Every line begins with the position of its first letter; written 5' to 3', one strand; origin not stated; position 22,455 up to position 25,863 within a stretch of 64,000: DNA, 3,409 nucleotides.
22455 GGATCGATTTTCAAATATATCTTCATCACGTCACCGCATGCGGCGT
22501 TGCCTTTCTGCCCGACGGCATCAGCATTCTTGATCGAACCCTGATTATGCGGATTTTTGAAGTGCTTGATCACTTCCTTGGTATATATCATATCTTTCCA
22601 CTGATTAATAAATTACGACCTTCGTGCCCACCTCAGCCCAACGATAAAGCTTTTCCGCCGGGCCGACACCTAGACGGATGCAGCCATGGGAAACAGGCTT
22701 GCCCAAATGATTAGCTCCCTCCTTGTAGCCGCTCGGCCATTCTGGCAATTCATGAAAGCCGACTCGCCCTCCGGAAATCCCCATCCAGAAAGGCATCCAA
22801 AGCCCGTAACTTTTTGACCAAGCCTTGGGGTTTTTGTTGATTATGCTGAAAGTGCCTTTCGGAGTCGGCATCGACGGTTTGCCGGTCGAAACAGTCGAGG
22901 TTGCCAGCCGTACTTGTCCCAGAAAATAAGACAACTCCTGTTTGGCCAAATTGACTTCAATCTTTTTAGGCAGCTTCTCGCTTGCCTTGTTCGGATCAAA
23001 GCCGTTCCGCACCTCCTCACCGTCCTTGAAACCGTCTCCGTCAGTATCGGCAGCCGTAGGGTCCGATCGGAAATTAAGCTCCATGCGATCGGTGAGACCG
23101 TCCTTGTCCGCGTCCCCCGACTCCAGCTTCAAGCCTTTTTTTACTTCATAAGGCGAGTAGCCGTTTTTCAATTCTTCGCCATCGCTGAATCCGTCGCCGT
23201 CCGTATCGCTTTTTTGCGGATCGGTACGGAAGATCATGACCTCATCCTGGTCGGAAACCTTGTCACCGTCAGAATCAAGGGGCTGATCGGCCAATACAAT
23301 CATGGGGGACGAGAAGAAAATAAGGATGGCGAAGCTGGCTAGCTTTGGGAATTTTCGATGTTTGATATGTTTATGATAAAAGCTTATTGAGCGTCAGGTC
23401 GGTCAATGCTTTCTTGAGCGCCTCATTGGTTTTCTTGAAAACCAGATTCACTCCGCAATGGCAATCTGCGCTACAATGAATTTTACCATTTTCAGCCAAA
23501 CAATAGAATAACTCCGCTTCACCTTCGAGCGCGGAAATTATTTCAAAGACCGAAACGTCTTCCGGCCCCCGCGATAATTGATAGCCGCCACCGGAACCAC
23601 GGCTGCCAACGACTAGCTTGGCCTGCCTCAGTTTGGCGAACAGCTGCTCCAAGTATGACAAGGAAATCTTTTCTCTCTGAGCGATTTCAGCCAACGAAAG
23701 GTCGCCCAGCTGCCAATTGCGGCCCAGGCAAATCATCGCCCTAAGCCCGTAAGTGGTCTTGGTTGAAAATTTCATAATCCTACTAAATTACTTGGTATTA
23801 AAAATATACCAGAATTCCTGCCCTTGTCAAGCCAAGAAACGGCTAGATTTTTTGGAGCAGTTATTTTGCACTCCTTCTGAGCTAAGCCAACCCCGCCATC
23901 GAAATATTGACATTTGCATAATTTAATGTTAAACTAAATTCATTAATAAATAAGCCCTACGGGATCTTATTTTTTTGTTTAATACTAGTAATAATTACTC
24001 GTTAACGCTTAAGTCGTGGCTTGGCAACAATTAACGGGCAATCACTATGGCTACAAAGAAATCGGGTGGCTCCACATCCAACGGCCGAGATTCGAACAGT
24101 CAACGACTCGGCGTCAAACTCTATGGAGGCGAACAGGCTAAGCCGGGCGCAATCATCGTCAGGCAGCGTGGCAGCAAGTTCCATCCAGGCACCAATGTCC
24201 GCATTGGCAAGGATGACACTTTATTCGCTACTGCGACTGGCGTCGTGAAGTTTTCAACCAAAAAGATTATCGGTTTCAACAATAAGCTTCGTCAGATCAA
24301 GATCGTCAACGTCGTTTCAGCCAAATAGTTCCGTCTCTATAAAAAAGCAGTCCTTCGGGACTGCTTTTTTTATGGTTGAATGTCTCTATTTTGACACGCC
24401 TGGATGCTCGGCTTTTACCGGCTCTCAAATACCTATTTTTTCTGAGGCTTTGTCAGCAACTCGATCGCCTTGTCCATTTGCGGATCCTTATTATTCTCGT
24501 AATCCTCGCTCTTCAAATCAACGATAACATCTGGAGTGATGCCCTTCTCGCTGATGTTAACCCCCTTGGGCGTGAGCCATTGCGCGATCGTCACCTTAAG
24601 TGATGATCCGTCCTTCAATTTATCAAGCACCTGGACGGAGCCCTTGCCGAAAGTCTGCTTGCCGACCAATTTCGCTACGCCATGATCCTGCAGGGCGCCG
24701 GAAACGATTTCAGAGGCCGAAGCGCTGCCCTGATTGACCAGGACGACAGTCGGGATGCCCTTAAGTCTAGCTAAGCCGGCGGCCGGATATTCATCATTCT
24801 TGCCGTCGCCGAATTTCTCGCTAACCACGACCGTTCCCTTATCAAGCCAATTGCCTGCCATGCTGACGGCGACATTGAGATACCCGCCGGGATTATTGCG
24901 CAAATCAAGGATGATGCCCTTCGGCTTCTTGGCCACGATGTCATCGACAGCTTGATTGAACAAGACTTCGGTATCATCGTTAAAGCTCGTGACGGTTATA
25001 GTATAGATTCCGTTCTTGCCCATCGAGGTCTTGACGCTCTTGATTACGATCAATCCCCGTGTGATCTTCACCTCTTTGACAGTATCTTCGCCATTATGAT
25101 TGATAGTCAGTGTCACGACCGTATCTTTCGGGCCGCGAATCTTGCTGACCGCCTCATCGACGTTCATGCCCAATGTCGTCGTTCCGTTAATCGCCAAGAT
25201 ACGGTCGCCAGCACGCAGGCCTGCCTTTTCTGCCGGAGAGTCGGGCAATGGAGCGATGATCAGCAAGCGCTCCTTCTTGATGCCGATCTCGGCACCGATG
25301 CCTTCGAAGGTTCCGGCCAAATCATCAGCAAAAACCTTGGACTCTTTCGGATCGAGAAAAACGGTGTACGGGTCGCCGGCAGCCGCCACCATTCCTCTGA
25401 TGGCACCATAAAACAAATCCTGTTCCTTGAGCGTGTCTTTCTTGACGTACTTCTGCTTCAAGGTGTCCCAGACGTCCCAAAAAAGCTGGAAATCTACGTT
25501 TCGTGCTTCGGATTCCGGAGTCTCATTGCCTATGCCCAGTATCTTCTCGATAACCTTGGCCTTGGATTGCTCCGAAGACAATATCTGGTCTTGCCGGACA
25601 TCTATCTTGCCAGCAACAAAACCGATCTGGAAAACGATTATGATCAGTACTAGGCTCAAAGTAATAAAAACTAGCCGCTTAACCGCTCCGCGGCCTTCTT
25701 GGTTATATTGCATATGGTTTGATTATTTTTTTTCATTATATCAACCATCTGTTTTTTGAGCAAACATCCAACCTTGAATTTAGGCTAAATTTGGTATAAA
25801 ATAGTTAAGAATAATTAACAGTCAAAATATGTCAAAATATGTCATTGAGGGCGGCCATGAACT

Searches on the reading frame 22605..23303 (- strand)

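Call 62: search_protein_families(library=pfam, proteins=[window:22605-23303:-], max_evalue=0.001)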
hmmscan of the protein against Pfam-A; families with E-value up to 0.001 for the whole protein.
window:22605-23303:- (232 aa): 3 families
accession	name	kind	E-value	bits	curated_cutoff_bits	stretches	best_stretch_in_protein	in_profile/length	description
PF03734.19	YkuD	-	1e-21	78.5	23.4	1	113-231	2-146/146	L,D-transpeptidase catalytic domain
PF18884.5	TSP3_bac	-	1.6e-17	63.4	25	2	86-107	1-22/22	Bacterial TSP3 repeat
PF03495.19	Binary_toxB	-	5.3e-07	30.2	25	0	13-45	28-60/78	Clostridial binary toxin B/anthrax toxin PA Ca-binding domain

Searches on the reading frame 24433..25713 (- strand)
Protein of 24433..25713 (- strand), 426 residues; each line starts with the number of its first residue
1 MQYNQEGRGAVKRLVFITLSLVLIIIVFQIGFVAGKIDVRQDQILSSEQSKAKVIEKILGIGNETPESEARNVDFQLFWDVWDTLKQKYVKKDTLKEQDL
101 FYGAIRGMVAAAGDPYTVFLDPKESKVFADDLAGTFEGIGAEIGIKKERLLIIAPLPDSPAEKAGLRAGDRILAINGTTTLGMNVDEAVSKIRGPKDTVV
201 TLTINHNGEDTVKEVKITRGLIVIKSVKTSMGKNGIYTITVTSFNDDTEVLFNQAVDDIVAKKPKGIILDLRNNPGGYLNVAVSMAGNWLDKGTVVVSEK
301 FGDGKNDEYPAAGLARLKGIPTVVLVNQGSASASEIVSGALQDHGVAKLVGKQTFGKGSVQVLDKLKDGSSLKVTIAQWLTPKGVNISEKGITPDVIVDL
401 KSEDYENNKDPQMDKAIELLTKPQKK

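Call 62: search_protein_families(library=pfam, proteins=[window:24433-25713:-], max_evalue=0.001)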
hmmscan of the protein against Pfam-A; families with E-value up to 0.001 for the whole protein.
window:24433-25713:- (426 aa): 5 families
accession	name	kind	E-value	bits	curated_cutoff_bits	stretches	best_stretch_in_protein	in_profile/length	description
PF03572.23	Peptidase_S41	-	1.4e-47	161.8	24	1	238-398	4-165/165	Peptidase family S41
PF17820.7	PDZ_6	-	6.5e-16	58.3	27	1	154-204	4-52/54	PDZ domain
PF00595.29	PDZ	-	9.3e-14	52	23.2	1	138-204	11-80/81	PDZ domain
PF22694.1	CtpB_N-like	-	2.7e-08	34.6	27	1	61-122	24-83/85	Activating protease CtpB N-terminal domain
PF13180.12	PDZ_2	-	2e-07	31.6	27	1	139-216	3-79/80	PDZ domain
